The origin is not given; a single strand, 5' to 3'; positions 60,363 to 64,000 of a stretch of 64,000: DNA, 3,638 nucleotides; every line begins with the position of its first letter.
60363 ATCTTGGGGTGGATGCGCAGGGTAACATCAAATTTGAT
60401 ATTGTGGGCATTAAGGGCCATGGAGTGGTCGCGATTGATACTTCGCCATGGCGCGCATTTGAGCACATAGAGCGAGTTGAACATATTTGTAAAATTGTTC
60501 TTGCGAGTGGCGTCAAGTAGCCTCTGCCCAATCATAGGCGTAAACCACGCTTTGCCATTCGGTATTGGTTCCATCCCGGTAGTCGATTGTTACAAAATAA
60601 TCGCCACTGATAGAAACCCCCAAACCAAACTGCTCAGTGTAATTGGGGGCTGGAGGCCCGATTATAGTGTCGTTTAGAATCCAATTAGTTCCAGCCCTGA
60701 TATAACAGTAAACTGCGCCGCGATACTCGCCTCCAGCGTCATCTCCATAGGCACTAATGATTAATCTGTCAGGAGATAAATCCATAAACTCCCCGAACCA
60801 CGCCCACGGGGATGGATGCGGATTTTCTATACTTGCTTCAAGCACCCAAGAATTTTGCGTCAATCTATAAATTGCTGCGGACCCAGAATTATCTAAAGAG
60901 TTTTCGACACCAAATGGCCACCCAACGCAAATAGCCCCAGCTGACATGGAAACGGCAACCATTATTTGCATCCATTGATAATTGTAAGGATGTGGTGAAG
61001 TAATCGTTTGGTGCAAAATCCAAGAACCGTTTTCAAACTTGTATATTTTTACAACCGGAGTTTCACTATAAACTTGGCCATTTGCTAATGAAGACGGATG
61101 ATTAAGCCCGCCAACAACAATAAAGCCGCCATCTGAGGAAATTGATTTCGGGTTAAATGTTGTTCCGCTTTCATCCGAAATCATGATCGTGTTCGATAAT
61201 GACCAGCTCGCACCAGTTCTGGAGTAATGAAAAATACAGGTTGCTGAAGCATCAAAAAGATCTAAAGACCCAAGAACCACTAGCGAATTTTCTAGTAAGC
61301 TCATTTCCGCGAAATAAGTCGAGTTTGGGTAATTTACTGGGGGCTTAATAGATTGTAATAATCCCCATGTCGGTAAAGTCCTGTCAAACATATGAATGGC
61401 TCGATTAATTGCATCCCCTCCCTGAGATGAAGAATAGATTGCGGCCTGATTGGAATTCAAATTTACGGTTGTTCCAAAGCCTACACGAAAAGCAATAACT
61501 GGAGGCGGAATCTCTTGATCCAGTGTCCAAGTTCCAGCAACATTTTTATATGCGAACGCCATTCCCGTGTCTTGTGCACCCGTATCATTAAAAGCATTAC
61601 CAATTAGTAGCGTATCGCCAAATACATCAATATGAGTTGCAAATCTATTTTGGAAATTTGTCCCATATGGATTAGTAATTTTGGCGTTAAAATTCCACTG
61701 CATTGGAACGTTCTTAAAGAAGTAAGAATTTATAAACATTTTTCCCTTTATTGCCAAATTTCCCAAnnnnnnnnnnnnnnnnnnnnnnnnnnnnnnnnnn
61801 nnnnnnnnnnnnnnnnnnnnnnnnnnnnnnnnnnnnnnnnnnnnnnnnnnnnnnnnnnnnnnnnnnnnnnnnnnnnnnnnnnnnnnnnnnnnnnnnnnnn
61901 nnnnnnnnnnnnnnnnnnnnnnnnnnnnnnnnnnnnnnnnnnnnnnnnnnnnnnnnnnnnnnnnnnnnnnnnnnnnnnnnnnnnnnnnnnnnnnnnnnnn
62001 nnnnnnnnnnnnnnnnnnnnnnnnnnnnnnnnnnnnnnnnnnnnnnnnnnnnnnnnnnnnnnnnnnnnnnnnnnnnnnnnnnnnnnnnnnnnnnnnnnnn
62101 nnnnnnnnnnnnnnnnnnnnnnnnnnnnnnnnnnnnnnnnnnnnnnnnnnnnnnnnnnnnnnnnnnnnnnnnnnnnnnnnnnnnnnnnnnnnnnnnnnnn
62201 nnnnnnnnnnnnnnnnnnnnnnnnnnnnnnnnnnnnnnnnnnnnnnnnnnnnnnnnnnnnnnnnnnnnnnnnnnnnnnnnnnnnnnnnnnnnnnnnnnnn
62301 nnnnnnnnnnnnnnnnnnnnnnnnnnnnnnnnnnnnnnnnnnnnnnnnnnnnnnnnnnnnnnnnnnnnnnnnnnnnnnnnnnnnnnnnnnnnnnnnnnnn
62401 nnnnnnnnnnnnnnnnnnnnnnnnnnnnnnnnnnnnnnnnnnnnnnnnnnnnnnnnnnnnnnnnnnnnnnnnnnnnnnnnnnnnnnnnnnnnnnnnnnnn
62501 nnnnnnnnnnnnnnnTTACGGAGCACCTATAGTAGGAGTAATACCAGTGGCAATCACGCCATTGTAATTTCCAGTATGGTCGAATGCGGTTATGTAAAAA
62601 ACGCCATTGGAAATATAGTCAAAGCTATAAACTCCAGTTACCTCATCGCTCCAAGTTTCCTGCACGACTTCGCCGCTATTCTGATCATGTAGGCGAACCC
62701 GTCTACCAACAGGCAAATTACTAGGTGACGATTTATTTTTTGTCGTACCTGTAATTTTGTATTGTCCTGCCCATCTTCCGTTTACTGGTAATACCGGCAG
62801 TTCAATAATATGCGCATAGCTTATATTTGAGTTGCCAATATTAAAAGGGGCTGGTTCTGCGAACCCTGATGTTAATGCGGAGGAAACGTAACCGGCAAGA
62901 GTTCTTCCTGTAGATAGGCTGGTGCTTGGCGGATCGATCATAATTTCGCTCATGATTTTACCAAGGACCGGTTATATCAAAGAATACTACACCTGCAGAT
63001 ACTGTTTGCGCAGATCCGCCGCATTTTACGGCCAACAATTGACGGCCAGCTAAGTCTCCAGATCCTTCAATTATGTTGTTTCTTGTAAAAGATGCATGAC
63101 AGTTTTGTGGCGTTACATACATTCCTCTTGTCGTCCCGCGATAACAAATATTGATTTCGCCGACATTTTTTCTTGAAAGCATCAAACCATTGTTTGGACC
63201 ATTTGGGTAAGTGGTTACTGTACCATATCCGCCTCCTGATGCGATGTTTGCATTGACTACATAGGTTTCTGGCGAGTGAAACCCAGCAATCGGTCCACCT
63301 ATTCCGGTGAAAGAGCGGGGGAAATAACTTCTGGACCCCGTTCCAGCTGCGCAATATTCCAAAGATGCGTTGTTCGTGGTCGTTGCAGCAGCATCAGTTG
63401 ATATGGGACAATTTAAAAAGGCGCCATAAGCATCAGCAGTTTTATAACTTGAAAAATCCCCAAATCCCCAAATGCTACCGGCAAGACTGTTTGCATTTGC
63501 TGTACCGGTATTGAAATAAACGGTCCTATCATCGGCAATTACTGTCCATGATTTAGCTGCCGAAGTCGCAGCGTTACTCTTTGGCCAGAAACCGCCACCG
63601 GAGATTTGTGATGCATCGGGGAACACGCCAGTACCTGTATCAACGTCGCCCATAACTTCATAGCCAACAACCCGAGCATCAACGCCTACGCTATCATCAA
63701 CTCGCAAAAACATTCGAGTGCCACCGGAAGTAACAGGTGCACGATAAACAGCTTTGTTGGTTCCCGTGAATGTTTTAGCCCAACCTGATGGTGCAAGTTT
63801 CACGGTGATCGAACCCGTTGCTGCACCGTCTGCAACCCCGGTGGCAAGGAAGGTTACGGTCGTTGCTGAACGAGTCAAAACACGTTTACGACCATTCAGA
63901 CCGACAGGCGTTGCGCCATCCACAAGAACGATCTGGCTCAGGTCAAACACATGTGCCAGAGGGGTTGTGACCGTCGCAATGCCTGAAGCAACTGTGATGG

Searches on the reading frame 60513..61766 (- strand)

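Call 11: search_protein_families(library=phrogs, proteins=[window:60513-61766:-], max_evalue=0.001)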
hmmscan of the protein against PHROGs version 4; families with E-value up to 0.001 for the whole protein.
window:60513-61766:- (417 aa): 0 families

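Call 45: search_protein_families(library=pfam, proteins=[window:60513-61766:-], max_evalue=0.001)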
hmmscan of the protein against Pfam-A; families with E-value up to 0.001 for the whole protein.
window:60513-61766:- (417 aa): 1 family
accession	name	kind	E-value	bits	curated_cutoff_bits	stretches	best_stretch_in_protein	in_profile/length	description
PF14312.12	FG-GAP_2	-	1.3e-13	51.3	23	1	307-355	1-49/49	FG-GAP repeat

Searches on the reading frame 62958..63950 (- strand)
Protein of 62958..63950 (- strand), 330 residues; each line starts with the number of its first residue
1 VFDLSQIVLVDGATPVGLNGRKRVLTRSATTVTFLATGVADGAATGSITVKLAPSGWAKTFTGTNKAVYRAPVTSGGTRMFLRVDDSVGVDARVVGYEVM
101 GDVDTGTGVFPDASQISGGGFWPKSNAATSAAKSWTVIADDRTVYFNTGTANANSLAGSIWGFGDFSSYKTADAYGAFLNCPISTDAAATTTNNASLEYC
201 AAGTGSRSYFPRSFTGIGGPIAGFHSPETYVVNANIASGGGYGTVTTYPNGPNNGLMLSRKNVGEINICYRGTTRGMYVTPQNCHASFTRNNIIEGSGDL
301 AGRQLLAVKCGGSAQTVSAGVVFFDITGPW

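Call 45: search_protein_families(library=pfam, proteins=[window:62958-63950:-], max_evalue=0.001)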
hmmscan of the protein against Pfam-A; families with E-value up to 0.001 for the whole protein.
window:62958-63950:- (330 aa): 0 families

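Call 77: search_protein_families(library=phrogs, proteins=[window:62958-63950:-], max_evalue=0.00001)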
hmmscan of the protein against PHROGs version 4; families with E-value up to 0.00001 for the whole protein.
window:62958-63950:- (330 aa): 2 families
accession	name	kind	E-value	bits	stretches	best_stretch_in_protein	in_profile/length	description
phrog_9998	-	unknown function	3.3e-56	192.2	1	5-330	66-401/401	-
phrog_9600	-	tail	2.8e-25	90.5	1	53-330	40-329/330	tail assembly protein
